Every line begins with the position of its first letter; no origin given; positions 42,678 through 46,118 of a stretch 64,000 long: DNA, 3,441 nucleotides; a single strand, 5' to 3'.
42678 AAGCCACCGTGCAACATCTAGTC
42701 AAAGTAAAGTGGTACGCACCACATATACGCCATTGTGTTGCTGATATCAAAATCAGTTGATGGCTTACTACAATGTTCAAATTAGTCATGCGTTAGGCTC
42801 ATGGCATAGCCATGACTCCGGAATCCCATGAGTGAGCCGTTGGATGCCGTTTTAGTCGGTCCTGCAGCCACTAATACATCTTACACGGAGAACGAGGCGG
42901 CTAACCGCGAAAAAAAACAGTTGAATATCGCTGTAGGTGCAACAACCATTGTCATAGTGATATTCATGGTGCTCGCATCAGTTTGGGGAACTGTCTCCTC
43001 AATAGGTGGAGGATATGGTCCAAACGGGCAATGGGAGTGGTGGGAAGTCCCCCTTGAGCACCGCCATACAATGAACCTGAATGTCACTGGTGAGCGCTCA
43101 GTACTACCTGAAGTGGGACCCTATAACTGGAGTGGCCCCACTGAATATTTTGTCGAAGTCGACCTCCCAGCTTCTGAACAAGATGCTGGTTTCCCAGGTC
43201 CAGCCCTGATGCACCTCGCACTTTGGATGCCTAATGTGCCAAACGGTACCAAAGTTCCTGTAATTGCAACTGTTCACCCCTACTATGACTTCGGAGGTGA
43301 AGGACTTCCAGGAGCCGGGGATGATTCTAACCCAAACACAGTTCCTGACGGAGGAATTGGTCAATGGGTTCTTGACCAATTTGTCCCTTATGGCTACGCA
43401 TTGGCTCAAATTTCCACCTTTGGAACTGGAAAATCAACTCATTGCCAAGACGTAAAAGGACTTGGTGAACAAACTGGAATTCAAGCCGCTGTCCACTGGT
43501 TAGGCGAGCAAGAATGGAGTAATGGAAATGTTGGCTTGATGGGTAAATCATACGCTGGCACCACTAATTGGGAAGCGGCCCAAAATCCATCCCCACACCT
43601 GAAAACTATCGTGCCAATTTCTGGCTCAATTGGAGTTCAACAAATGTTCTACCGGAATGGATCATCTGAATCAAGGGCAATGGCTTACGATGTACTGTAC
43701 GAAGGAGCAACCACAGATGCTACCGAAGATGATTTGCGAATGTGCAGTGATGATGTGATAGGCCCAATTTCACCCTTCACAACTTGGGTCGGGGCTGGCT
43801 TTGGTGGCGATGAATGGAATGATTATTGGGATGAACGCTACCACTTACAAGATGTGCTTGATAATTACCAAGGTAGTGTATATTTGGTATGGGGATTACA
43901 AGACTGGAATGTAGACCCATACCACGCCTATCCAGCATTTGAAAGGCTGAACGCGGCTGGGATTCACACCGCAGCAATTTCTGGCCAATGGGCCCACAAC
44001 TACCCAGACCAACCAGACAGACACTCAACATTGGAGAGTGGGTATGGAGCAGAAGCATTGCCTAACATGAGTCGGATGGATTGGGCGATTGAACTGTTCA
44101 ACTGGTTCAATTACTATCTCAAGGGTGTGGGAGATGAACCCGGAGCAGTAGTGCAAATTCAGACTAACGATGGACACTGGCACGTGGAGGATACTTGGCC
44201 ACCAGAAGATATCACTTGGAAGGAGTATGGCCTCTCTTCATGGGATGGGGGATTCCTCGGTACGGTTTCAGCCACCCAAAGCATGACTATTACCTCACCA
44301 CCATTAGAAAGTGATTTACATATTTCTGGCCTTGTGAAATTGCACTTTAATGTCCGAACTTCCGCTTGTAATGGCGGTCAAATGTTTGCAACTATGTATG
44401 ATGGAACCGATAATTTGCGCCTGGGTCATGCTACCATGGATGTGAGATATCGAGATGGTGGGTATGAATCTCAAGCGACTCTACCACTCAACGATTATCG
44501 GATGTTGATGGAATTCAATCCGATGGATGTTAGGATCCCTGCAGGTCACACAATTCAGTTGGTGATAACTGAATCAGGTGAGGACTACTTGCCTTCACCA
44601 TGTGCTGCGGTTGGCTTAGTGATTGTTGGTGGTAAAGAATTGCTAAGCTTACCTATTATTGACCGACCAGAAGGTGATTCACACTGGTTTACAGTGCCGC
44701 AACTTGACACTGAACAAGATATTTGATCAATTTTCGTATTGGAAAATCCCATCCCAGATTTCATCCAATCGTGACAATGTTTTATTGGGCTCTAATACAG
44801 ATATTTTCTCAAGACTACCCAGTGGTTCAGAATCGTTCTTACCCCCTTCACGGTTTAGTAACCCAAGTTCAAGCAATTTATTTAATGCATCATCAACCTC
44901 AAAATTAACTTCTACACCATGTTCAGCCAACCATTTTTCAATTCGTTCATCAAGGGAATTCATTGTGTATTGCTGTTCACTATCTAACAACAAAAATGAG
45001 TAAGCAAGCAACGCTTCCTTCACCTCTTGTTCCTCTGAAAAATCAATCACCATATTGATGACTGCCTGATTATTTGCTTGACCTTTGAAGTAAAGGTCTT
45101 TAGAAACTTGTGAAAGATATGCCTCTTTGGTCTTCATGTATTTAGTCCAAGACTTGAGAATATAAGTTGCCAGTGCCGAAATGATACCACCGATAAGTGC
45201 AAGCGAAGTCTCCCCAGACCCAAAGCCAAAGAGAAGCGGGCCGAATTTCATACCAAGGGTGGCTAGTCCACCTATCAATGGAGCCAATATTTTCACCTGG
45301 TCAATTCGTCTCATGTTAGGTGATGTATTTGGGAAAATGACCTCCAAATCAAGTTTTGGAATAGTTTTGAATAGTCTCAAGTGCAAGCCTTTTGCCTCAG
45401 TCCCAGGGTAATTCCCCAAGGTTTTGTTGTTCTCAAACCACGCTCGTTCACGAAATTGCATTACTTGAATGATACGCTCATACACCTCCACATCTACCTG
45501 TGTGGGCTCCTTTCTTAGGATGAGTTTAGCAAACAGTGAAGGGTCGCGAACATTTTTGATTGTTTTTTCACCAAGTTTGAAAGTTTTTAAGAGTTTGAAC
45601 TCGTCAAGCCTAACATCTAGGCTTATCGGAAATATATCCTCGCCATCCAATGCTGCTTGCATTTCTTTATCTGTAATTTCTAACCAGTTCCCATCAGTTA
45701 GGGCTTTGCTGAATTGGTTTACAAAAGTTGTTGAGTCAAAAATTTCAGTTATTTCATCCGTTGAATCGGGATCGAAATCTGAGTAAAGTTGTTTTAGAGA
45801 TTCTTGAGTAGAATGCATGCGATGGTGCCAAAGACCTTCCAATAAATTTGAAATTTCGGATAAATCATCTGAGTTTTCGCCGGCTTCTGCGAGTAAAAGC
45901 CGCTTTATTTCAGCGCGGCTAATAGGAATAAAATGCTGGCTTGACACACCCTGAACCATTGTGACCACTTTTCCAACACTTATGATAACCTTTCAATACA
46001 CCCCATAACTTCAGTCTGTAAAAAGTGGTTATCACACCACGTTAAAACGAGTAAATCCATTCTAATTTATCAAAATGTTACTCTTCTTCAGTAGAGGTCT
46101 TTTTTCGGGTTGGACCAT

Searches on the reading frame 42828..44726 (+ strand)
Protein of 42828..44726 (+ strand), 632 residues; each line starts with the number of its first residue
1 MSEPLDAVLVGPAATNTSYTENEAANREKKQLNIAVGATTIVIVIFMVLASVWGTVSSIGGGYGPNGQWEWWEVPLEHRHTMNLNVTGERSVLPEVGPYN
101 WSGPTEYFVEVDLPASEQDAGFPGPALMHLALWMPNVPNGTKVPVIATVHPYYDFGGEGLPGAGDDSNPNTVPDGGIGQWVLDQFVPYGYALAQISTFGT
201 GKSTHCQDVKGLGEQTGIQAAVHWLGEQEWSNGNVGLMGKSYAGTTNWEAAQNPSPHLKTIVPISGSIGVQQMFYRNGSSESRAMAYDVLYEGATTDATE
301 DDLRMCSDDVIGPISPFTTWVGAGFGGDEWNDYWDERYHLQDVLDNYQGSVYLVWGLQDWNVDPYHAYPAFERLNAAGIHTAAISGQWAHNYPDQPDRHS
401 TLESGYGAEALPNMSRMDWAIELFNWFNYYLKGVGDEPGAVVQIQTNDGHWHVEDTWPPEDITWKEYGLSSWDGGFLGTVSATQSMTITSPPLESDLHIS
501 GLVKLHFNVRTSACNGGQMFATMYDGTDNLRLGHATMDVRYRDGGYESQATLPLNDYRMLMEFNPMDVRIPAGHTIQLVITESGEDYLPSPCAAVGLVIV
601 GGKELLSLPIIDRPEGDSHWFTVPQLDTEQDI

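Call 13: search_protein_families(library=pfam, proteins=[window:42828-44726:+], max_evalue=0.00001)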
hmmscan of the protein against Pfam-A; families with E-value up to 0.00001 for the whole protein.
window:42828-44726:+ (632 aa): 2 families
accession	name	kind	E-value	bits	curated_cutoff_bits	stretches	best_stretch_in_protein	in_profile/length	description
PF02129.25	Peptidase_S15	-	1.9e-36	126.6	23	1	127-392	4-262/262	X-Pro dipeptidyl-peptidase (S15 family)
PF08530.16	PepX_C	-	8.4e-14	52.4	22.5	1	483-581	77-177/217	X-Pro dipeptidyl-peptidase C-terminal non-catalytic domain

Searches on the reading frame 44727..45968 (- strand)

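Call 13: search_protein_families(library=pfam, proteins=[window:44727-45968:-], max_evalue=0.00001)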
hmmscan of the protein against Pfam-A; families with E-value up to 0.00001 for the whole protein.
window:44727-45968:- (413 aa): 1 family
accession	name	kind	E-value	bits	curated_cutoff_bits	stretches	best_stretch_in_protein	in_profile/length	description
PF12576.13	DUF3754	-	1.2e-23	84.1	27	1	163-301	1-136/137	Protein of unknown function (DUF3754)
